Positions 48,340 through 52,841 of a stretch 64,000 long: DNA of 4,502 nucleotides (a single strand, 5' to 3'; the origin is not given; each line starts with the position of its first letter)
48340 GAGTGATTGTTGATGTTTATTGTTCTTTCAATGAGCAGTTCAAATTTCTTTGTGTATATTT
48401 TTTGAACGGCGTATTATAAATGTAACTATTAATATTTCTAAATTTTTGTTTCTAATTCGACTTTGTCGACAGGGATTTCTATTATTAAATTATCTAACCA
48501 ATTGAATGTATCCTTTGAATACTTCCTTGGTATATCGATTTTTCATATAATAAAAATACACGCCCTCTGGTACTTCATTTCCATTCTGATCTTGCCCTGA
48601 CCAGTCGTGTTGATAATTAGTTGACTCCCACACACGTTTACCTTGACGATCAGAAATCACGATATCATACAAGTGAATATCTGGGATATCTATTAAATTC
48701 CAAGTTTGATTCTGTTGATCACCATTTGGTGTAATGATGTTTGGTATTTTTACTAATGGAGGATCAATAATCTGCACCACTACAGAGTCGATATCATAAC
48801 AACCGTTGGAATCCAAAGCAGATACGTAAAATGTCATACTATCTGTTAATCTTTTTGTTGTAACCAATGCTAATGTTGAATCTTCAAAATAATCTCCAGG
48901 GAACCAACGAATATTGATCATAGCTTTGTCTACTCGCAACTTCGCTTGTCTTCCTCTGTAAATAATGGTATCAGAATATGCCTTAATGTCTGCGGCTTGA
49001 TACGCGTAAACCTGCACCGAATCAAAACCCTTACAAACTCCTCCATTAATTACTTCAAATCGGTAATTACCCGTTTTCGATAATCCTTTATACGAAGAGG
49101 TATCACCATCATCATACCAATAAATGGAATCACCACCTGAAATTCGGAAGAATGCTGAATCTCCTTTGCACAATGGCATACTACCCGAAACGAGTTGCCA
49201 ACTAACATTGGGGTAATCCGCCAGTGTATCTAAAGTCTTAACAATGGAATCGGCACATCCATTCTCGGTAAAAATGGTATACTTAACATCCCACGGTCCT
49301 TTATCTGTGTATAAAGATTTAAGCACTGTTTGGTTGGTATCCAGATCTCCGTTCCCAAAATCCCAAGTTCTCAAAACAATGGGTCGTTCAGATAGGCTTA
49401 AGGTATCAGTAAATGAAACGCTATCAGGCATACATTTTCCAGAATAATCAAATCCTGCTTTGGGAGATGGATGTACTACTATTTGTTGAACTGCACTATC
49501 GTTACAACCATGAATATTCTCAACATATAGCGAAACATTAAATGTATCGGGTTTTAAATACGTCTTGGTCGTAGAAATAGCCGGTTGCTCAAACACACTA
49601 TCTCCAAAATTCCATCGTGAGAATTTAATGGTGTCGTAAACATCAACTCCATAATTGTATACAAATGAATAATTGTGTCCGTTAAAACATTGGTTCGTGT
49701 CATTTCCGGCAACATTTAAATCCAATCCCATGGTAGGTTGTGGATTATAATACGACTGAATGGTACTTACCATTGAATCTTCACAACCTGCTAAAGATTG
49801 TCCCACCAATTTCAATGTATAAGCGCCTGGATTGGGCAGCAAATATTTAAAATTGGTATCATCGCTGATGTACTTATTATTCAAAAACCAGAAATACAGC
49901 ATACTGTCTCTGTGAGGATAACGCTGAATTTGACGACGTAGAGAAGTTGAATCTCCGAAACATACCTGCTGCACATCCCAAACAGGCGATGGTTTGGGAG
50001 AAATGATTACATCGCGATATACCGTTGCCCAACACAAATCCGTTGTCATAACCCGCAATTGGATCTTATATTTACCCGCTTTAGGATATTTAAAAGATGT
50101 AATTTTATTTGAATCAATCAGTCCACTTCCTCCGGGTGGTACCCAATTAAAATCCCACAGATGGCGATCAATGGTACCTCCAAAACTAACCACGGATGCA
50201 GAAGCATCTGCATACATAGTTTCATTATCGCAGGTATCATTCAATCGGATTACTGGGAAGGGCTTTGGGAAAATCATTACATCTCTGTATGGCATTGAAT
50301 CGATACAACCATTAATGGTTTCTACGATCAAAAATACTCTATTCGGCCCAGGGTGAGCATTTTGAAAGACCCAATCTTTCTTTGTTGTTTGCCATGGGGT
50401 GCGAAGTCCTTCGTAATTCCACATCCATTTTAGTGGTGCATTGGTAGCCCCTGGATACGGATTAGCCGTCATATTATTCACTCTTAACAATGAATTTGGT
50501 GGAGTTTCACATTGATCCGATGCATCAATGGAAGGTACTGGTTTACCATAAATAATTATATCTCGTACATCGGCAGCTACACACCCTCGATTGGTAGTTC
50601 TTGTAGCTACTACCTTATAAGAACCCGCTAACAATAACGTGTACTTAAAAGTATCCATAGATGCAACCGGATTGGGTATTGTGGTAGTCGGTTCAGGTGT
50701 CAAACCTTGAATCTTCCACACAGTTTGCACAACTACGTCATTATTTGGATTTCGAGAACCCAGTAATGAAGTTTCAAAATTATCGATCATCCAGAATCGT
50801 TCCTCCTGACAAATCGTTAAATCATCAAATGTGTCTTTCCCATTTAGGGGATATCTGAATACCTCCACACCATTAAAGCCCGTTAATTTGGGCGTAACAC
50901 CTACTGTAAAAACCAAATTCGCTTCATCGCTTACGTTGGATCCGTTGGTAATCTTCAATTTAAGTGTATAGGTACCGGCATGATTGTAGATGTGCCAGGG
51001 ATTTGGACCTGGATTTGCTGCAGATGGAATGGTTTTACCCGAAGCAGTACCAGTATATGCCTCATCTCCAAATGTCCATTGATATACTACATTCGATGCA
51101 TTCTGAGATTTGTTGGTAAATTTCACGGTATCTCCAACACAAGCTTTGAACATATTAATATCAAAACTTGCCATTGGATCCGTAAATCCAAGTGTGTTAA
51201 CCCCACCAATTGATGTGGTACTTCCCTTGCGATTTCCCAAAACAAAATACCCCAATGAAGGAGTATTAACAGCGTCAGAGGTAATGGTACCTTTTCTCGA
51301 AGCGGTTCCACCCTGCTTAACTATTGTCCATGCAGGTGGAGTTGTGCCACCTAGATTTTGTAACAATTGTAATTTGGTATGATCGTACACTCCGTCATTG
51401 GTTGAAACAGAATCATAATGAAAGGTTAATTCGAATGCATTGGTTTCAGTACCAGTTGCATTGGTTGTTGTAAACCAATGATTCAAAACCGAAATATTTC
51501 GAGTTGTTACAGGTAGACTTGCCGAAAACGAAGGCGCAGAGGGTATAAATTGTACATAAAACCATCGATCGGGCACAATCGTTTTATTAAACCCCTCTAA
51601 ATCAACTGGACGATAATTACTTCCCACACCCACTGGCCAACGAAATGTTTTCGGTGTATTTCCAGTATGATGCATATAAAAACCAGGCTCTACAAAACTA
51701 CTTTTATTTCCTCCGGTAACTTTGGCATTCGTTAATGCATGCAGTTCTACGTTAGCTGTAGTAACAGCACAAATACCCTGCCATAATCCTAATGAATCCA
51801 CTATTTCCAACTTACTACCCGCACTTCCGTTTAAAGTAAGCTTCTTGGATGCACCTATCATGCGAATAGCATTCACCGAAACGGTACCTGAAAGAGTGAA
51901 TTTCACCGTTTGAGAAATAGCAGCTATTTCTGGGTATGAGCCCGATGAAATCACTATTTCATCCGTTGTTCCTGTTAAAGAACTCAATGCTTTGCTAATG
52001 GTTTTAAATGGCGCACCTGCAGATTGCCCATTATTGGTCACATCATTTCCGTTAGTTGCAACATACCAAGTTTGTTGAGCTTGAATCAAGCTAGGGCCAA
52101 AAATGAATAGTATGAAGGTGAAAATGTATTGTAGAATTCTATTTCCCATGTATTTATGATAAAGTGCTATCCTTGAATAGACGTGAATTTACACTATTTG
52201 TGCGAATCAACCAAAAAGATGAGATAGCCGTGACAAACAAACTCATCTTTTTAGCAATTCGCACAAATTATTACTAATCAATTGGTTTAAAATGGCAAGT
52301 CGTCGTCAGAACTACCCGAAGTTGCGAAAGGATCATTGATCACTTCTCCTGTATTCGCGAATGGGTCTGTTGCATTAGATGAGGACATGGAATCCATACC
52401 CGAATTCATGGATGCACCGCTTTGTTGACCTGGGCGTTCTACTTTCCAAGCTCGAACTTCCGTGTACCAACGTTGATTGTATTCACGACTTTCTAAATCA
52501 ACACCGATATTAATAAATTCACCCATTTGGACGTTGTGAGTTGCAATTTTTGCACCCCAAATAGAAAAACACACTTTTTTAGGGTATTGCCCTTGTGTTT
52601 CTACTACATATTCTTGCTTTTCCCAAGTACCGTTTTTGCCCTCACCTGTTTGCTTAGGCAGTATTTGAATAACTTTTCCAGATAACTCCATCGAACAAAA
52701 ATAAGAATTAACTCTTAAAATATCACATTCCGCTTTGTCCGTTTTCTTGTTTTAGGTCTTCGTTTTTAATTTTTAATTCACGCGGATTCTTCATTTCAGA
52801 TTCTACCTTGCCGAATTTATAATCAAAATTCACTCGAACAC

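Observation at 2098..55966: Exact 12-13-mer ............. recurs seven times on both strands, in three reading frames and in non-coding DNA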

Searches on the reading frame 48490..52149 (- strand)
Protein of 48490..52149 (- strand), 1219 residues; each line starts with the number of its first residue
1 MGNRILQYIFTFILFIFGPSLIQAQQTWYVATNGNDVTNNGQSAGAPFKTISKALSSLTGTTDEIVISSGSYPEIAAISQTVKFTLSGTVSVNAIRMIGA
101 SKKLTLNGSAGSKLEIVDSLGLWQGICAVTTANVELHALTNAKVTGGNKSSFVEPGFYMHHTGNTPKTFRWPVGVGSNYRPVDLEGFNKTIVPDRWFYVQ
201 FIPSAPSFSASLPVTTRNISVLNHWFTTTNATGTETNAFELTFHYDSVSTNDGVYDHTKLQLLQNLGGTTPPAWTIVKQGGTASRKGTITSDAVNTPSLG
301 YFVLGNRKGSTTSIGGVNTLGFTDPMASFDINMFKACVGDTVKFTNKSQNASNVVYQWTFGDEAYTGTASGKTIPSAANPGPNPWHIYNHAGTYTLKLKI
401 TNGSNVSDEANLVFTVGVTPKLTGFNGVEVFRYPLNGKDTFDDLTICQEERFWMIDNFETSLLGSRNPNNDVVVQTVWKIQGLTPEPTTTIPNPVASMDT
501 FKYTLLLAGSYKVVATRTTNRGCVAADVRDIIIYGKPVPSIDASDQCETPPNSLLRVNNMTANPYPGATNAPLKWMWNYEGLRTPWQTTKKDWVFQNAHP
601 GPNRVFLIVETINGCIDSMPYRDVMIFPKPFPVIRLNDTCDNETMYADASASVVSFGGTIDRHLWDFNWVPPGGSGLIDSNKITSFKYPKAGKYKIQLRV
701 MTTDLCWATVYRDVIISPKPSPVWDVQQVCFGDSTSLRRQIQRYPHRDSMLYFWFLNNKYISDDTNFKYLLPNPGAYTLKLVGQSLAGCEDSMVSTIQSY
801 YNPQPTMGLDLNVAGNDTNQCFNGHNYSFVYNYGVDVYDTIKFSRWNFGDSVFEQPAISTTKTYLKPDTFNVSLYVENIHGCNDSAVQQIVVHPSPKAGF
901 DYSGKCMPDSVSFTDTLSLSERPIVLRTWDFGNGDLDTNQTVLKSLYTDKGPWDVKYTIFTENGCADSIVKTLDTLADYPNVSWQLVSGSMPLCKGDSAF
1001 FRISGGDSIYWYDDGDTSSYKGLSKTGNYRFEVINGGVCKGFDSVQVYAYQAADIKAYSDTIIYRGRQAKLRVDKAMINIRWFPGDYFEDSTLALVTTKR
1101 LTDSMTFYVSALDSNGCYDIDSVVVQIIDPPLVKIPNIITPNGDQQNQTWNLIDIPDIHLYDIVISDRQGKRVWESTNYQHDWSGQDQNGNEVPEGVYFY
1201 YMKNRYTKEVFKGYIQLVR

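Call 10: search_protein_families(library=ncbifam, proteins=[window:48490-52149:-])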
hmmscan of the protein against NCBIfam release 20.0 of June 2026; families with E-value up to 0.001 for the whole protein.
window:48490-52149:- (1219 aa): 2 families
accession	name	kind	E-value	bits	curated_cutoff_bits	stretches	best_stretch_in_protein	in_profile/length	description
TIGR04131.1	Bac_Flav_CTERM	domain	2e-12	47.1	35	1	1134-1219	2-85/85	T9SS type B sorting domain-containing protein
NF047854.1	LIC10774_subfam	equivalog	5.1e-05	22.4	380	1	23-74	56-105/358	LIC10774/LIC10365 family surface protein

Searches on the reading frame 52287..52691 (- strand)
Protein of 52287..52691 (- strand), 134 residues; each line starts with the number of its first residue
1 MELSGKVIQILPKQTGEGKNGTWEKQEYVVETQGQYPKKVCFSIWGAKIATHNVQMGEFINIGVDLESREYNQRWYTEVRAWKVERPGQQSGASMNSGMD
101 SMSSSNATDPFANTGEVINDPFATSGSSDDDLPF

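Call 62: search_protein_families(library=pfam, proteins=[window:52287-52691:-], max_evalue=0.00001)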
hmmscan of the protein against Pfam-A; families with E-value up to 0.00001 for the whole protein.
window:52287-52691:- (134 aa): 1 family
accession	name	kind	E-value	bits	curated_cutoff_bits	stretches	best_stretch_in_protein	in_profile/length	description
PF11325.14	DUF3127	-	1.4e-32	112.2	27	1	2-85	1-85/85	Domain of unknown function (DUF3127)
